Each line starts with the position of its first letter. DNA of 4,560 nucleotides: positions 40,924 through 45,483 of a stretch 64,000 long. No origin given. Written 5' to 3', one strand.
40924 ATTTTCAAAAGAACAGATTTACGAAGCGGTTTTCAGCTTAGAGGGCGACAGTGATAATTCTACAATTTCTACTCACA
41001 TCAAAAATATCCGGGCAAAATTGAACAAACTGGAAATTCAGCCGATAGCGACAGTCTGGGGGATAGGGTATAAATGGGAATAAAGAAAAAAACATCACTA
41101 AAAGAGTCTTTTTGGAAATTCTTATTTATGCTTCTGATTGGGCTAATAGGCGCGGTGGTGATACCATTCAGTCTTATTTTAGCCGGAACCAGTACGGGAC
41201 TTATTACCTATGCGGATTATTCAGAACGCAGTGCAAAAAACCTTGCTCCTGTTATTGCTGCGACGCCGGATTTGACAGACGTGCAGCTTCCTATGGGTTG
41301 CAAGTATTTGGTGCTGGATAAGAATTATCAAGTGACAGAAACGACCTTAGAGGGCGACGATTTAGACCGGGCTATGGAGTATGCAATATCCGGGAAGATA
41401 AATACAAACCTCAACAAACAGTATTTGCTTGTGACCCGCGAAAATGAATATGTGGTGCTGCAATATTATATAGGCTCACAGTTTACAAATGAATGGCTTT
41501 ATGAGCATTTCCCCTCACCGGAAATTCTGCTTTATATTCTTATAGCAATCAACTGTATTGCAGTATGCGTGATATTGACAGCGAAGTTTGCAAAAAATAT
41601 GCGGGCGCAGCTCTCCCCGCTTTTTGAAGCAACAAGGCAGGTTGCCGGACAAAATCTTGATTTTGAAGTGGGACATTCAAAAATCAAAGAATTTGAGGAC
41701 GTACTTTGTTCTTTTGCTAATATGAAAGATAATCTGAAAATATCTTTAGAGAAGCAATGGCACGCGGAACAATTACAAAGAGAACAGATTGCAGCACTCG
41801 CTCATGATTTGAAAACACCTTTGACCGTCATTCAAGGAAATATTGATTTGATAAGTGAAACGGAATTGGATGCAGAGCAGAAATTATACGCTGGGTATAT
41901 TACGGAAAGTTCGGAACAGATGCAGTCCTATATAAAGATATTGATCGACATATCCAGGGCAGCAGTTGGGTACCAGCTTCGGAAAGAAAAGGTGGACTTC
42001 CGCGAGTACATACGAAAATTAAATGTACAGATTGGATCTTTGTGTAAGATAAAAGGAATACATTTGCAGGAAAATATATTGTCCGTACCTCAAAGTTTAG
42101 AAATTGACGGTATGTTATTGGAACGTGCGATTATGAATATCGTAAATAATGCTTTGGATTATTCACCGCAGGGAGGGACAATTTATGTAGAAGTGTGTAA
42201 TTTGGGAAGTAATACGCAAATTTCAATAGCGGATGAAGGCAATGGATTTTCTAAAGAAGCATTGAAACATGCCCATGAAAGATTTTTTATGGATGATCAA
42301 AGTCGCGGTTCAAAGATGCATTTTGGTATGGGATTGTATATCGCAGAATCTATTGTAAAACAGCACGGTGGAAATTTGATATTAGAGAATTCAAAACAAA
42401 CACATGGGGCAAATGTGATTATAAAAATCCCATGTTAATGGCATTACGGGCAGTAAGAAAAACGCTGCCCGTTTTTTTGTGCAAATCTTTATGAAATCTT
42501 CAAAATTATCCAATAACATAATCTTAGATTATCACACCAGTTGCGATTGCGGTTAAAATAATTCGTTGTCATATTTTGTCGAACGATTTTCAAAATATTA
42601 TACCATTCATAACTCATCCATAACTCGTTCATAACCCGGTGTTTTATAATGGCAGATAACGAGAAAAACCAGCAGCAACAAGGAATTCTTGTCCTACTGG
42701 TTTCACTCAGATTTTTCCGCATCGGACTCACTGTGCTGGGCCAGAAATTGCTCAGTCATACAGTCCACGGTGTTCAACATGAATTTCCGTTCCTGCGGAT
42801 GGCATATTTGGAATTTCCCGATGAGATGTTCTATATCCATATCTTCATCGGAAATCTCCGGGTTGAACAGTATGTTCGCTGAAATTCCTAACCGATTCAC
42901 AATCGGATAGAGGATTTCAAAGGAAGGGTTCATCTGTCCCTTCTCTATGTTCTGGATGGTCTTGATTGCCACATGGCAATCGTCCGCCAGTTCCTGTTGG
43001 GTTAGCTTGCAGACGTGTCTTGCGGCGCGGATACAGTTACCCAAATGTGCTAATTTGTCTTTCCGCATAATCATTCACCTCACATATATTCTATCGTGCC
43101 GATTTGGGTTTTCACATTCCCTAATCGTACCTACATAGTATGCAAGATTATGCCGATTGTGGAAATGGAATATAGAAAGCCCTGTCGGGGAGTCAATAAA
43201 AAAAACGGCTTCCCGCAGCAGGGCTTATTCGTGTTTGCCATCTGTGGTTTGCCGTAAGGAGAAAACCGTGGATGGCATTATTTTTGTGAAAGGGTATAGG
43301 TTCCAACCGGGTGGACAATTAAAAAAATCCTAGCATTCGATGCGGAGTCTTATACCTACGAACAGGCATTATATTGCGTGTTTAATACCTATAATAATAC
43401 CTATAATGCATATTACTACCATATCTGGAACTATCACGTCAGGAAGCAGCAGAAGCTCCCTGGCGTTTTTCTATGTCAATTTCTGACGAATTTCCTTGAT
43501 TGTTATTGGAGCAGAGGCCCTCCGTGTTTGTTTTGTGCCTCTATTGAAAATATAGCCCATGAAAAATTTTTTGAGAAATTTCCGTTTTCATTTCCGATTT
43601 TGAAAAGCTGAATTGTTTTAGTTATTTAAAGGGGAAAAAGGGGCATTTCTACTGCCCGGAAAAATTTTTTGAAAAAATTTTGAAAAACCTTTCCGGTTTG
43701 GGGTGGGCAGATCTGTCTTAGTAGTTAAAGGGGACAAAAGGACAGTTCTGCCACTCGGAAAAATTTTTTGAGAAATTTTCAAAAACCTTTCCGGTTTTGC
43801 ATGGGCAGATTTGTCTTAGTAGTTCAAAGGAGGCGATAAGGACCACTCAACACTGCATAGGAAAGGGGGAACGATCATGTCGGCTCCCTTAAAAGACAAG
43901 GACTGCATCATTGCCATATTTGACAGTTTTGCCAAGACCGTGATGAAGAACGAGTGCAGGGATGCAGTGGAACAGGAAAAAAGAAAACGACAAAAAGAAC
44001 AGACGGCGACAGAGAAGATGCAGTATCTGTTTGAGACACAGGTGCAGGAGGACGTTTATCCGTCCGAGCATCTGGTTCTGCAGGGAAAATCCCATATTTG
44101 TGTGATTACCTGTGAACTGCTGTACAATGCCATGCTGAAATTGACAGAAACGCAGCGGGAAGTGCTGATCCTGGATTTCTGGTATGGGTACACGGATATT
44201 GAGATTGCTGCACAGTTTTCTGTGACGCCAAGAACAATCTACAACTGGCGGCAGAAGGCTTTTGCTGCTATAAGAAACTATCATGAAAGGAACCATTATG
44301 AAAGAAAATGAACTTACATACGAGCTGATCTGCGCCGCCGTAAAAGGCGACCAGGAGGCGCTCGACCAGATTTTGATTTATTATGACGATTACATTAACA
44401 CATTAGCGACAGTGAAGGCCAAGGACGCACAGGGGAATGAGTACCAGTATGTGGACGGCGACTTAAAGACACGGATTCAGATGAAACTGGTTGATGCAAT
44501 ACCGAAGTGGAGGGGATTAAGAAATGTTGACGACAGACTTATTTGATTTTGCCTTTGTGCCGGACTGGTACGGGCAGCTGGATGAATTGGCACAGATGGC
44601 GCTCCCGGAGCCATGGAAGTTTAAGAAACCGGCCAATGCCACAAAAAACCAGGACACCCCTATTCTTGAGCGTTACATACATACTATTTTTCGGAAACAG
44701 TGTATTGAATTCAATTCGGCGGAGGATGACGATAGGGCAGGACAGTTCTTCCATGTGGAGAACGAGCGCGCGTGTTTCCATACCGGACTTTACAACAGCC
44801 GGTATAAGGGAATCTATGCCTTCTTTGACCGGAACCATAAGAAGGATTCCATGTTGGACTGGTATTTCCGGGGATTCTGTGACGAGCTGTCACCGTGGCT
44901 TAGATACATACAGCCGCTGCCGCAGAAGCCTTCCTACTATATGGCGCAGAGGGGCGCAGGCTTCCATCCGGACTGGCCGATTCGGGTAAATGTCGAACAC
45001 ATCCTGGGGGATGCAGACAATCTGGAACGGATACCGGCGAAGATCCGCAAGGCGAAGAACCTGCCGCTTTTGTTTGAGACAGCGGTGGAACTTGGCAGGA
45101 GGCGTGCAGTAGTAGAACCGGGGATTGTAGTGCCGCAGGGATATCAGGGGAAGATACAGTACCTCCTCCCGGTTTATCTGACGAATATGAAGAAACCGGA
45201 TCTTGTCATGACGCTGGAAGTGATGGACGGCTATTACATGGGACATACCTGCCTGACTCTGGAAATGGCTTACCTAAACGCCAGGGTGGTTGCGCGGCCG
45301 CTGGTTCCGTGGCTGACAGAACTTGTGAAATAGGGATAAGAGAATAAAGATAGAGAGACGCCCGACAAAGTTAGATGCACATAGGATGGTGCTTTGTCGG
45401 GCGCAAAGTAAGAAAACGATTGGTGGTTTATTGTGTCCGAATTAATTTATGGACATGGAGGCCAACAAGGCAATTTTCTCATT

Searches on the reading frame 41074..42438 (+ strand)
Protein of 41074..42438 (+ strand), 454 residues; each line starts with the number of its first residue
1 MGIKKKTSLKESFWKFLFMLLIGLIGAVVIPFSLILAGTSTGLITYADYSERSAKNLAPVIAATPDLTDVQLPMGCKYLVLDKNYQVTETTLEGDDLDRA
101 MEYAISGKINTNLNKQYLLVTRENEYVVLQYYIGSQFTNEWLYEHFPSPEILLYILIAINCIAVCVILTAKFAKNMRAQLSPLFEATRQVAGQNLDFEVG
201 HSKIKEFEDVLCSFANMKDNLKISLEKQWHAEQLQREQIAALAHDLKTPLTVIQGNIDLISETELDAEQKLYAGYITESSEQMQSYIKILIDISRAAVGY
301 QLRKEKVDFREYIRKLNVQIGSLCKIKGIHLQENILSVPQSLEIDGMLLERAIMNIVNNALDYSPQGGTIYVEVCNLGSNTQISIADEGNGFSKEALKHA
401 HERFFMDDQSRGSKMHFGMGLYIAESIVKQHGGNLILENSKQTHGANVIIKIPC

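Call 43: search_protein_families(library=pfam, proteins=[window:41074-42438:+], max_evalue=0.001)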
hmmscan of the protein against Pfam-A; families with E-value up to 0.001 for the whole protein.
window:41074-42438:+ (454 aa): 3 families
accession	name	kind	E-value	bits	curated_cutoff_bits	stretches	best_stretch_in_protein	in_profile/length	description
PF02518.31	HATPase_c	-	2.1e-19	70.4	26.4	1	345-453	2-108/111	Histidine kinase-, DNA gyrase B-, and HSP90-like ATPase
PF00512.31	HisKA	-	2e-15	57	26.9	1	235-296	2-63/66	His Kinase A (phospho-acceptor) domain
PF13589.12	HATPase_c_3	-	7.7e-06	26.4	25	1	349-425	3-81/137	Histidine kinase-, DNA gyrase B-, and HSP90-like ATPase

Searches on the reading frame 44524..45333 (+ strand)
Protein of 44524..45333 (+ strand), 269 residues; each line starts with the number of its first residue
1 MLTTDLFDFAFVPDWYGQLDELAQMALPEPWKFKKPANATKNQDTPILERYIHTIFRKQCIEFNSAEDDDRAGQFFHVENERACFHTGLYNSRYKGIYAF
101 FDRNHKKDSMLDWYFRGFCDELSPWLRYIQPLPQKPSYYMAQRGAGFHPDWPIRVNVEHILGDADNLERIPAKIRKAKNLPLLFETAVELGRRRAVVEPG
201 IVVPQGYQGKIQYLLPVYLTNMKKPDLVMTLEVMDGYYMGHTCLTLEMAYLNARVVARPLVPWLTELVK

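Call 43: search_protein_families(library=pfam, proteins=[window:44524-45333:+], max_evalue=0.001)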
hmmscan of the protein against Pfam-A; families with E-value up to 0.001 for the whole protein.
window:44524-45333:+ (269 aa): 1 family
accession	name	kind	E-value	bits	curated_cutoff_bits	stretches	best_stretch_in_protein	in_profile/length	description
PF12873.12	DUF3825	-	3.8e-76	256.3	27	1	22-263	1-238/238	Domain of unknown function (DUF3825)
